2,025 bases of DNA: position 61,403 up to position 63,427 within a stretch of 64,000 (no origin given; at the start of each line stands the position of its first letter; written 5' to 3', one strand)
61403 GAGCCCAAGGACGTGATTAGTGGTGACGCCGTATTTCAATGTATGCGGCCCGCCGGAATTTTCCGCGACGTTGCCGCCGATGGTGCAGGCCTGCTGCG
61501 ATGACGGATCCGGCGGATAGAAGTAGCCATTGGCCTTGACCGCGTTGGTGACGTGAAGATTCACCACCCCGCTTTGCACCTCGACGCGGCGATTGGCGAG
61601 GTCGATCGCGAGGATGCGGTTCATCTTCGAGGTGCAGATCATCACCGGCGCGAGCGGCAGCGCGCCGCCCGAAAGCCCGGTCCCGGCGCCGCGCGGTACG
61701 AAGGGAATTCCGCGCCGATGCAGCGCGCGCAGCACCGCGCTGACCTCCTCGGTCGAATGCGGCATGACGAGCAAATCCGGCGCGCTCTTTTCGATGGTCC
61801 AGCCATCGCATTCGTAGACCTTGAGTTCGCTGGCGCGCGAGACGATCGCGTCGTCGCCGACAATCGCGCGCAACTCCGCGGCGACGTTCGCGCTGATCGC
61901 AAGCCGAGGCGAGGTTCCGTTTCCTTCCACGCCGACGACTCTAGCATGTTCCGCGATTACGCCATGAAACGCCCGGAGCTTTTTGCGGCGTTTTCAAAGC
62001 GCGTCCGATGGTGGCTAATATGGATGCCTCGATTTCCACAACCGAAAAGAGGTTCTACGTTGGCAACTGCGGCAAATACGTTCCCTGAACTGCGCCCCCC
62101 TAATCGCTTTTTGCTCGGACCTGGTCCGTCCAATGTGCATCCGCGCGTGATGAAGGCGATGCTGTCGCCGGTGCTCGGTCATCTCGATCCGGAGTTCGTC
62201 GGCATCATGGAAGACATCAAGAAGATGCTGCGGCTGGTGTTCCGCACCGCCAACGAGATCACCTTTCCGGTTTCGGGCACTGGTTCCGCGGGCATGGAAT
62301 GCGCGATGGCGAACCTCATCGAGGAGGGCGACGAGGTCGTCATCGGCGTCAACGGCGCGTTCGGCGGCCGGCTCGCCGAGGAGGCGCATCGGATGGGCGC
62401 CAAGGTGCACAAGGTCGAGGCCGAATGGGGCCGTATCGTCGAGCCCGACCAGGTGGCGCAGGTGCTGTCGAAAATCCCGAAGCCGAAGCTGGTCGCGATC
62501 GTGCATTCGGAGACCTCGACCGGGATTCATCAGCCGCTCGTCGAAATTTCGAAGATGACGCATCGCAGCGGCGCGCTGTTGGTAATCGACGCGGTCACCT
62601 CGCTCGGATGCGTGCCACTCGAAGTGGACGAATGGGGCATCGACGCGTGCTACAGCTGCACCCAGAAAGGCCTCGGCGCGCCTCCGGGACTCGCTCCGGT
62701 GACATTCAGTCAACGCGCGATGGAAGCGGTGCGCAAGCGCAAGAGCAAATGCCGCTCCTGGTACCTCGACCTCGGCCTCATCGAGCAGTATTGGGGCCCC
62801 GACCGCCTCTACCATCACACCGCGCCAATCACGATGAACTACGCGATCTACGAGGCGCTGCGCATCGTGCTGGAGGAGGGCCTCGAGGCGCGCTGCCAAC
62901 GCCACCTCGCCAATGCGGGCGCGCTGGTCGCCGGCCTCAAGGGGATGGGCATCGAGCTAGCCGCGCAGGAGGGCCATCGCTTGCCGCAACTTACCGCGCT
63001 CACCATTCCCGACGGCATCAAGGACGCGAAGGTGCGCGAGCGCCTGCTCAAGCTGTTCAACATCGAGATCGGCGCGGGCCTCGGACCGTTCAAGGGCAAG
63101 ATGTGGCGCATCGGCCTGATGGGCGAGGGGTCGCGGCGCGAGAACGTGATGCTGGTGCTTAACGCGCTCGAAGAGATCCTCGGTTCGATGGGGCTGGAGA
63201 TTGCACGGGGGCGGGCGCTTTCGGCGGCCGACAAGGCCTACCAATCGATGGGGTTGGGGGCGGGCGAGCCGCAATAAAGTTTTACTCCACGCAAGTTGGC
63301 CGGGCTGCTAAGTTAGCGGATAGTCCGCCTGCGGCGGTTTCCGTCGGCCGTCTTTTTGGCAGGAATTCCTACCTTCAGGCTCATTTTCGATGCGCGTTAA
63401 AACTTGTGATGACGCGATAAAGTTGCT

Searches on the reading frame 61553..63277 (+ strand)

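Call 46: search_protein_families(library=pfam, proteins=[window:61553-63277:+], max_evalue=0.001)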
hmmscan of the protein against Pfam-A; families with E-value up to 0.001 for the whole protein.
window:61553-63277:+ (574 aa): 1 family
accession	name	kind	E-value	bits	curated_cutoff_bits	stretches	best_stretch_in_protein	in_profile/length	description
PF00266.25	Aminotran_5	-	7.3e-29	101.3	21.5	1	208-509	34-338/371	Aminotransferase class-V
